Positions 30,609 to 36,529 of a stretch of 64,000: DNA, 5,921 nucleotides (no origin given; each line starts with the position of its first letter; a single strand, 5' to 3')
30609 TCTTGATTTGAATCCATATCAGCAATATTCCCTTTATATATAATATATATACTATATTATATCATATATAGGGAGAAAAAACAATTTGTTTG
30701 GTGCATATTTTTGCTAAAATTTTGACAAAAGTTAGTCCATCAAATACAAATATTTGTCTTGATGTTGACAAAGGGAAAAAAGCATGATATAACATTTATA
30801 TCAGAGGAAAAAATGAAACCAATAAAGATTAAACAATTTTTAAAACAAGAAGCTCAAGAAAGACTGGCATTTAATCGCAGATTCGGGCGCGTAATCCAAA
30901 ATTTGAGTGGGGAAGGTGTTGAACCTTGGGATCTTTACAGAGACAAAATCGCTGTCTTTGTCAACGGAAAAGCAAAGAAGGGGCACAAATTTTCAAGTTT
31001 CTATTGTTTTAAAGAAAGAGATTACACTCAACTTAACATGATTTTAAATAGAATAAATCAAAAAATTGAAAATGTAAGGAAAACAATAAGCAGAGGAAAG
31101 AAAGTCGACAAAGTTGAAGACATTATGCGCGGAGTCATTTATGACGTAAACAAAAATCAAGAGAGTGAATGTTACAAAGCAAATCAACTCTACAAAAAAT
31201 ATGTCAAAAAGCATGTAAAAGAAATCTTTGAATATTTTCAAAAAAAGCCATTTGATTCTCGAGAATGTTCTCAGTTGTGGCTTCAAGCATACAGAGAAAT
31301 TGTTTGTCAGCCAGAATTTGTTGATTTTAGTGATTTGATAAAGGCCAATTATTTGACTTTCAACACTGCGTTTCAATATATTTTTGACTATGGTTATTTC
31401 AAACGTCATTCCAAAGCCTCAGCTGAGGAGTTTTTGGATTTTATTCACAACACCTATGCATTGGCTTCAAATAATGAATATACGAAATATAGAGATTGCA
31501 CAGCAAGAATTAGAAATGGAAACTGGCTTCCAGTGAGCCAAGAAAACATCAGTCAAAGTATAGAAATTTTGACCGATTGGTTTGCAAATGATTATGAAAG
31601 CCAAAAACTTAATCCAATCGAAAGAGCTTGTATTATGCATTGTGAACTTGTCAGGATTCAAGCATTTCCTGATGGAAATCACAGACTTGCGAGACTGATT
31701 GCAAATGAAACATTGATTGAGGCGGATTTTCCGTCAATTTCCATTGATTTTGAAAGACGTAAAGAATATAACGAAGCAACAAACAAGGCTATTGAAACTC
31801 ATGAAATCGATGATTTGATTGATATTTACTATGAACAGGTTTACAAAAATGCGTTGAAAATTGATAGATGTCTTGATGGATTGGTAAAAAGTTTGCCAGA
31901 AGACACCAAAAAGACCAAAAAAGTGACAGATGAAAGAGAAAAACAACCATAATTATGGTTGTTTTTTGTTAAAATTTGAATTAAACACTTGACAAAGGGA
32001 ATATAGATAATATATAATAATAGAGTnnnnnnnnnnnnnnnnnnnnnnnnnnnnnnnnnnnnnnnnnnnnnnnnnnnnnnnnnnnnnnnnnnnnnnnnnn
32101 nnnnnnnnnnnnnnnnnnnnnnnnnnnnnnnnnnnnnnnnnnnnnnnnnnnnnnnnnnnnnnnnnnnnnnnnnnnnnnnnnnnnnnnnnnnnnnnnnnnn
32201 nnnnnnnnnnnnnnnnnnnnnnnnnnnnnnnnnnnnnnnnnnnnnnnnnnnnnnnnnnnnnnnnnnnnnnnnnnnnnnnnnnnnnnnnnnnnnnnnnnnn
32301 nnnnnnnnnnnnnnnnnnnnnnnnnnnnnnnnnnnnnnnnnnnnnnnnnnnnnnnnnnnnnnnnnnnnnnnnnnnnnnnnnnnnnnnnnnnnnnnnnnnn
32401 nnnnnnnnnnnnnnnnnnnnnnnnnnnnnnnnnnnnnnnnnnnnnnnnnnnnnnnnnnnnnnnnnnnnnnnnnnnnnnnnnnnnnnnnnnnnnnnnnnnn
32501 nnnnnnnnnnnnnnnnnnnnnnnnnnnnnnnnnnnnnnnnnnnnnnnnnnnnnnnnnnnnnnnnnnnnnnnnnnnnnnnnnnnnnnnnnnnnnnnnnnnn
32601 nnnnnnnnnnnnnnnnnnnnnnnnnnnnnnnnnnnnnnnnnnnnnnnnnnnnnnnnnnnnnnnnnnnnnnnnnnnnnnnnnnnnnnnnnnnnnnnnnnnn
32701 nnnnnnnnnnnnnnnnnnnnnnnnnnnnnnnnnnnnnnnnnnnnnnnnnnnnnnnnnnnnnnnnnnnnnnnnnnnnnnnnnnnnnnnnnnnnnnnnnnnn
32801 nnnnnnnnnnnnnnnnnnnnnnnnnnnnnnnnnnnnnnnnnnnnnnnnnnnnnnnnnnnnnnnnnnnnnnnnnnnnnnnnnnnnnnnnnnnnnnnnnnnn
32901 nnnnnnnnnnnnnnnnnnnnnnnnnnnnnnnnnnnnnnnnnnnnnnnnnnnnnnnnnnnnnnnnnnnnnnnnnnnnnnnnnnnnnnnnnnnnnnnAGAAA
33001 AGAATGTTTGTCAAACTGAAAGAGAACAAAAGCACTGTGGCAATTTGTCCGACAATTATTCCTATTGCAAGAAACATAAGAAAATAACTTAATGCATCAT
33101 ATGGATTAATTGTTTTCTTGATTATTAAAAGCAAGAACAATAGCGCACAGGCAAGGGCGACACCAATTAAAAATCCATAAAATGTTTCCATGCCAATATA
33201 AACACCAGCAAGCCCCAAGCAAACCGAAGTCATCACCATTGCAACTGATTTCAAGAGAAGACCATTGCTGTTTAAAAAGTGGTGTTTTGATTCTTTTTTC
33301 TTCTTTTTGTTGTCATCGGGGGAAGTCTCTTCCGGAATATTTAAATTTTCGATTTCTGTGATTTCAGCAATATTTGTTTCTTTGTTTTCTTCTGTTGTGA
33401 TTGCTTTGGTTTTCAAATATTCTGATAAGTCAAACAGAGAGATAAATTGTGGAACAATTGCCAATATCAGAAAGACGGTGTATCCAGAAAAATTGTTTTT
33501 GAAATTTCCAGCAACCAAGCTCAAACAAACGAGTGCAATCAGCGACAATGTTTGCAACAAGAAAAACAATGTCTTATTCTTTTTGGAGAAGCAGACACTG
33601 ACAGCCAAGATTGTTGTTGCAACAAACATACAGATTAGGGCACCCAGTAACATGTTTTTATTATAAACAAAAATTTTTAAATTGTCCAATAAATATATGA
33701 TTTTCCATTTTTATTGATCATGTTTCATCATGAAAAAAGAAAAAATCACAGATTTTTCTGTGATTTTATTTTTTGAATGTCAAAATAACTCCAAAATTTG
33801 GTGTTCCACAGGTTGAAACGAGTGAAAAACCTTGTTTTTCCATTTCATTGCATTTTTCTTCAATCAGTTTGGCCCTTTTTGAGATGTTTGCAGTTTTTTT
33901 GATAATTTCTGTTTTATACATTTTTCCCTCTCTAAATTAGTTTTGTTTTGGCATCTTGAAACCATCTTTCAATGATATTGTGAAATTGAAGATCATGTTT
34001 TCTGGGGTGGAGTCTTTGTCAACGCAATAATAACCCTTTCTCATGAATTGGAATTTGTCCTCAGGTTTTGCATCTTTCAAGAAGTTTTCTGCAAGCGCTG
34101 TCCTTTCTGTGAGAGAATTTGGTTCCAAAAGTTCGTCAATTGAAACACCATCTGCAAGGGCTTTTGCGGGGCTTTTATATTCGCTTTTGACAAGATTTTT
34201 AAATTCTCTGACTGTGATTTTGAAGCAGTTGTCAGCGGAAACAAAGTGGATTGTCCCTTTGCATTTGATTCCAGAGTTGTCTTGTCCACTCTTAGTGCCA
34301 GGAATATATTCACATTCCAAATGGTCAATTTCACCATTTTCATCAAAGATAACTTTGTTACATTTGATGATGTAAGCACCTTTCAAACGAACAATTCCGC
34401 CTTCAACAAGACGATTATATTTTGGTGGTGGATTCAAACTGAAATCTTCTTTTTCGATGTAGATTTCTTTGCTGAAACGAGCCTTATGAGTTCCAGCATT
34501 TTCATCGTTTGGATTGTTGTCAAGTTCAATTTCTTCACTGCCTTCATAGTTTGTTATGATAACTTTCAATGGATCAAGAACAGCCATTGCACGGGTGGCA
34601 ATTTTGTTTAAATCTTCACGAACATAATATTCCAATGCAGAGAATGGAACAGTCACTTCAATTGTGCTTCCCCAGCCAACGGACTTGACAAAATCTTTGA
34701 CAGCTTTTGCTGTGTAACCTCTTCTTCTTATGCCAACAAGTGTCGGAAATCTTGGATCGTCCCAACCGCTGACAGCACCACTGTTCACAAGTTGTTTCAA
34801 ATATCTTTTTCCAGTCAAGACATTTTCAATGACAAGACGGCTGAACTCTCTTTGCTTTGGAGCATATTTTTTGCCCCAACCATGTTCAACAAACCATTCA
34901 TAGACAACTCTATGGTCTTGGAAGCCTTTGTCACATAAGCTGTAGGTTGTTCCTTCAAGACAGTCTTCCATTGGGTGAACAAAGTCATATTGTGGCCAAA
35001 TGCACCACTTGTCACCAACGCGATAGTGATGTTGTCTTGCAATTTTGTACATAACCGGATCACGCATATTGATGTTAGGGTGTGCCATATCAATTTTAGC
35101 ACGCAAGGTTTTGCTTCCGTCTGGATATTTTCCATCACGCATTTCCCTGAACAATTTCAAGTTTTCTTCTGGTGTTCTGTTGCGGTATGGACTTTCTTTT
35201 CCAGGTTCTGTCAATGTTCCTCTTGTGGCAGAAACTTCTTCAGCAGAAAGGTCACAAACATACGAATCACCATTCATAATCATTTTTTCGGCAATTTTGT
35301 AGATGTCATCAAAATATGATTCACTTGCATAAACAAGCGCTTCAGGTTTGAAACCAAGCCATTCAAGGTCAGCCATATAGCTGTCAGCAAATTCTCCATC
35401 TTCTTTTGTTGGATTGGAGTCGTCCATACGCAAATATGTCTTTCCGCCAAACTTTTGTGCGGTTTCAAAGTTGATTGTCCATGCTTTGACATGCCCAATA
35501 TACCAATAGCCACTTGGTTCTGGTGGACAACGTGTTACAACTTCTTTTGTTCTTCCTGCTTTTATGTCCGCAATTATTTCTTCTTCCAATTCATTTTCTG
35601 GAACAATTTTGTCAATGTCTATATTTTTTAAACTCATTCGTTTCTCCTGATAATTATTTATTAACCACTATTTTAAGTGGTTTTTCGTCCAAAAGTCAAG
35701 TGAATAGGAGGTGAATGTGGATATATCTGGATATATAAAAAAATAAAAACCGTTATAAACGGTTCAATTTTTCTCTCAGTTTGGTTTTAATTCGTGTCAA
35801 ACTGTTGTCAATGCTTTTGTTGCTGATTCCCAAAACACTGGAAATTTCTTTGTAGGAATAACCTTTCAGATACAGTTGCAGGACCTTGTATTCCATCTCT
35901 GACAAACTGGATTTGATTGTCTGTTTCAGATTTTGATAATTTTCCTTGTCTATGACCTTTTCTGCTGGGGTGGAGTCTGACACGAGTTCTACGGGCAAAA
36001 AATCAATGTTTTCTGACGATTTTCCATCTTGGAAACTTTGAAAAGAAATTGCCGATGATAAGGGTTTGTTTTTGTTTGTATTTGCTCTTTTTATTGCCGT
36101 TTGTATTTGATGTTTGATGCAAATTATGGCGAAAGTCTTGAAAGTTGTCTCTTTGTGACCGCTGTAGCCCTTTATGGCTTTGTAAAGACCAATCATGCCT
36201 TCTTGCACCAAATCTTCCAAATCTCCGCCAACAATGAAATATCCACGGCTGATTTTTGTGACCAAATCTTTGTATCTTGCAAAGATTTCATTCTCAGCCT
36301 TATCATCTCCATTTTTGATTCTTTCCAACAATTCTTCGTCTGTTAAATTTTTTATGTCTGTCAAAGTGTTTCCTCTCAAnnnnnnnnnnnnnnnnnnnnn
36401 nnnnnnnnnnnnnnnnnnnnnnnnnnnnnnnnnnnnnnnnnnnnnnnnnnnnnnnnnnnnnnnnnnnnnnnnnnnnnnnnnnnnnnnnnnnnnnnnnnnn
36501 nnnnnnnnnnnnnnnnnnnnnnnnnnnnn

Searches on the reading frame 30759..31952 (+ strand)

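Call 51: search_protein_families(library=pfam, proteins=[window:30759-31952:+], max_evalue=0.001)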
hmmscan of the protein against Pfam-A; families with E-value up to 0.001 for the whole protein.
window:30759-31952:+ (397 aa): 1 family
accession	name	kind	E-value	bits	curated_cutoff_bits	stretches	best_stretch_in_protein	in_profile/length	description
PF02661.23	Fic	-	1.3e-11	45.6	24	1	234-317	12-91/93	Fic/DOC family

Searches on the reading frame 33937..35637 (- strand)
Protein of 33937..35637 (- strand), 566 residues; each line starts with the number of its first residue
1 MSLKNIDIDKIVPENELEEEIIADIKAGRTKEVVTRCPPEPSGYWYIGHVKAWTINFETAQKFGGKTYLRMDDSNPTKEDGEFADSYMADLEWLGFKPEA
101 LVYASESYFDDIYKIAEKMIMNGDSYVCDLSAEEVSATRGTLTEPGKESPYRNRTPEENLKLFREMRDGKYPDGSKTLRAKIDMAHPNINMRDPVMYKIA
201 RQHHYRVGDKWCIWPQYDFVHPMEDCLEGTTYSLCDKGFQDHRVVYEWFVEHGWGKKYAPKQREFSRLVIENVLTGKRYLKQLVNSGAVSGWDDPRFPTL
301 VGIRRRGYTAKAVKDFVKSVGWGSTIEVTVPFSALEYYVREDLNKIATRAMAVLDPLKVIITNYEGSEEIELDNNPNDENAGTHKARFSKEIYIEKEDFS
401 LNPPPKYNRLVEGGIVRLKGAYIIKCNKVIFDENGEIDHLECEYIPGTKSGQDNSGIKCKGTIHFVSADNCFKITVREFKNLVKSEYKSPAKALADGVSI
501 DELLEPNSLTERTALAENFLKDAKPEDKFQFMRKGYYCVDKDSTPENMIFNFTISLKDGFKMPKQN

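Call 51: search_protein_families(library=pfam, proteins=[window:33937-35637:-], max_evalue=0.001)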
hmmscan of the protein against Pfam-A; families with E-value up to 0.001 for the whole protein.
window:33937-35637:- (566 aa): 3 families
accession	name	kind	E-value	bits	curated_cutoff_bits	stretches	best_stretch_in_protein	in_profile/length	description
PF00749.27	tRNA-synt_1c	-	2.3e-79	267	23.4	1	32-344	1-313/314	tRNA synthetases class I (E and Q), catalytic domain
PF03950.23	tRNA-synt_1c_C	-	8.4e-28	96.9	23.9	1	347-444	1-90/91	tRNA synthetases class I (E and Q), anti-codon binding domain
PF20974.2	tRNA-synt_1c_C2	-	6.3e-16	59.3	23.9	1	462-540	1-69/69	tRNA synthetases class I (E and Q), anti-codon binding domain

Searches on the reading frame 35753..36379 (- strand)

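Call 4: search_protein_families(library=pfam, proteins=[window:35753-36379:-], max_evalue=0.01)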
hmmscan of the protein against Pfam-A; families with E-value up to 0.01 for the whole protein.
window:35753-36379:- (208 aa): 10 families
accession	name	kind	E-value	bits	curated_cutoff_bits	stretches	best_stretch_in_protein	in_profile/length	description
PF04542.20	Sigma70_r2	-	1.5e-14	53.9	24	1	33-100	2-69/71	Sigma-70 region 2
PF00196.25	GerE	-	1.5e-09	37.8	23.5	1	157-202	1-46/57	Bacterial regulatory proteins, luxR family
PF08281.18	Sigma70_r4_2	-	5.1e-08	32.9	25.7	1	159-201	11-54/54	Sigma-70, region 4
PF07638.17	Sigma70_ECF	-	1.2e-07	32.2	21.1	1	159-206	136-184/185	ECF sigma factor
PF06056.18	Terminase_5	-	0.00013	22.3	20.3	1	166-192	6-32/58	Putative ATPase subunit of terminase (gpP-like)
PF13518.12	HTH_28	-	0.00015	22.2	25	1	165-192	4-31/52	Helix-turn-helix domain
PF12645.13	HTH_16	-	0.00072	20.1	22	1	16-70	2-62/65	Helix-turn-helix domain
PF13384.12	HTH_23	-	0.001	19.2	24.6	1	165-192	9-36/50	Homeodomain-like domain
PF04545.22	Sigma70_r4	-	0.0019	18.1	24.1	1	158-203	4-50/50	Sigma-70, region 4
PF19610.4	DUF6115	-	0.005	17.7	27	1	117-185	74-122/134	Family of unknown function (DUF6115)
